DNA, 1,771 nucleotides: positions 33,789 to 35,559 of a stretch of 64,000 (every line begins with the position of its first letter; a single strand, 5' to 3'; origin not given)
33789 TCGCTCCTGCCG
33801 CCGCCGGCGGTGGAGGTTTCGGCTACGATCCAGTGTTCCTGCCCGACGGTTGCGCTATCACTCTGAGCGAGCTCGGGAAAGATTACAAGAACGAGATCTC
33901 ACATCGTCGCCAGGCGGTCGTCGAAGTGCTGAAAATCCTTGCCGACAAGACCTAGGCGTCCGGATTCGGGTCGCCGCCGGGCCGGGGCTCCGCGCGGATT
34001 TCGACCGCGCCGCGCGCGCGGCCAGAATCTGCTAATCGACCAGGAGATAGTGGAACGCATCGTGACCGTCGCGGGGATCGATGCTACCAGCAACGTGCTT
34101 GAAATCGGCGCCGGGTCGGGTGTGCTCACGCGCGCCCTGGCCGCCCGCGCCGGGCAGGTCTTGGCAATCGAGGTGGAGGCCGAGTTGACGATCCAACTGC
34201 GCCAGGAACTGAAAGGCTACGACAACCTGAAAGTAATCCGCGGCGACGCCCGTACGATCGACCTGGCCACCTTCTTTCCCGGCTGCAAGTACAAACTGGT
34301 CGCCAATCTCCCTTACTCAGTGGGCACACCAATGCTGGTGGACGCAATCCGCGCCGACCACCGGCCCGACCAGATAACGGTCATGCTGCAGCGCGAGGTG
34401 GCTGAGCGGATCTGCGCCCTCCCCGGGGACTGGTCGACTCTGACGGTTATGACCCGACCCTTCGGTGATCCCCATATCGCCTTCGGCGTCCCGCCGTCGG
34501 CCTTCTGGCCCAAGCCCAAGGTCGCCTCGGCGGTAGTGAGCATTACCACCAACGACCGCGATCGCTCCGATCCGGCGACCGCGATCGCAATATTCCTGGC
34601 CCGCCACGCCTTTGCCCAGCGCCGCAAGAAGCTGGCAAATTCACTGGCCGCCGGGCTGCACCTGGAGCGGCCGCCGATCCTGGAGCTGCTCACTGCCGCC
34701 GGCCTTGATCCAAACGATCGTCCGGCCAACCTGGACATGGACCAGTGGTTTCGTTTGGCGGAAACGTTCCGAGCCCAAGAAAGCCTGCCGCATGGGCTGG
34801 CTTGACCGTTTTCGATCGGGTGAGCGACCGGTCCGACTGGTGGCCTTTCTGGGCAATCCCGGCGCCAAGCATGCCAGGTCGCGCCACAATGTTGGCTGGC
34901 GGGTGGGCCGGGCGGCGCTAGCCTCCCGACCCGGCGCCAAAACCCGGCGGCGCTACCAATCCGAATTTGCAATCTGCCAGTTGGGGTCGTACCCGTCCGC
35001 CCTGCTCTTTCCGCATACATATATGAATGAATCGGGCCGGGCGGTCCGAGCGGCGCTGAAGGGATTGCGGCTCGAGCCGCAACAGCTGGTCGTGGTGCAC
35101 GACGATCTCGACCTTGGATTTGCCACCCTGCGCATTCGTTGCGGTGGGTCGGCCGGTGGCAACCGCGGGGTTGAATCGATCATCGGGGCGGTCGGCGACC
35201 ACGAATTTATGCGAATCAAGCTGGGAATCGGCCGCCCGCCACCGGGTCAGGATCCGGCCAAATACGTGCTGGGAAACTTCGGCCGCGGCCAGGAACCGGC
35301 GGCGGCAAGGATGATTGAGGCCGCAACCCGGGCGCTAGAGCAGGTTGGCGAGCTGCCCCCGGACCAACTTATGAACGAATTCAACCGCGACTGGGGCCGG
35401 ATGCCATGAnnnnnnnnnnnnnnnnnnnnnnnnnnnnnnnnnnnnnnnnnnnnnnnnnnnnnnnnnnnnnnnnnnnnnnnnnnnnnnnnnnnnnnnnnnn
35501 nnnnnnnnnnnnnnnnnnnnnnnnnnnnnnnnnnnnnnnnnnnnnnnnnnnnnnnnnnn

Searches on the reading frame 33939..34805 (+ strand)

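Call 76: search_protein_families(library=pfam, proteins=[window:33939-34805:+], max_evalue=0.0001)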
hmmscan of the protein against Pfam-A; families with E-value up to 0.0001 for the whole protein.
window:33939-34805:+ (288 aa): 3 families
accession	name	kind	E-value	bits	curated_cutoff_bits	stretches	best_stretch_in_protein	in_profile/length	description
PF00398.26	RrnaAD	-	6.5e-47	160.3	24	1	22-277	3-261/263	Ribosomal RNA adenine dimethylase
PF13649.12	Methyltransf_25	-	6.7e-07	30.4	27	1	53-110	1-61/97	Methyltransferase domain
PF01135.25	PCMT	-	8.7e-05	22.8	20.3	0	43-105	67-134/210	Protein-L-isoaspartate(D-aspartate) O-methyltransferase (PCMT)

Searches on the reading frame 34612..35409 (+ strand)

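Call 76: search_protein_families(library=pfam, proteins=[window:34612-35409:+], max_evalue=0.0001)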
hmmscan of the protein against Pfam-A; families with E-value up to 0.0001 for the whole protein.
window:34612-35409:+ (265 aa): 1 family
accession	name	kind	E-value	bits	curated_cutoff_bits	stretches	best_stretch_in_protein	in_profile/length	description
PF01195.25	Pept_tRNA_hydro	-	6.7e-47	160.1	27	1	76-258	1-183/183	Peptidyl-tRNA hydrolase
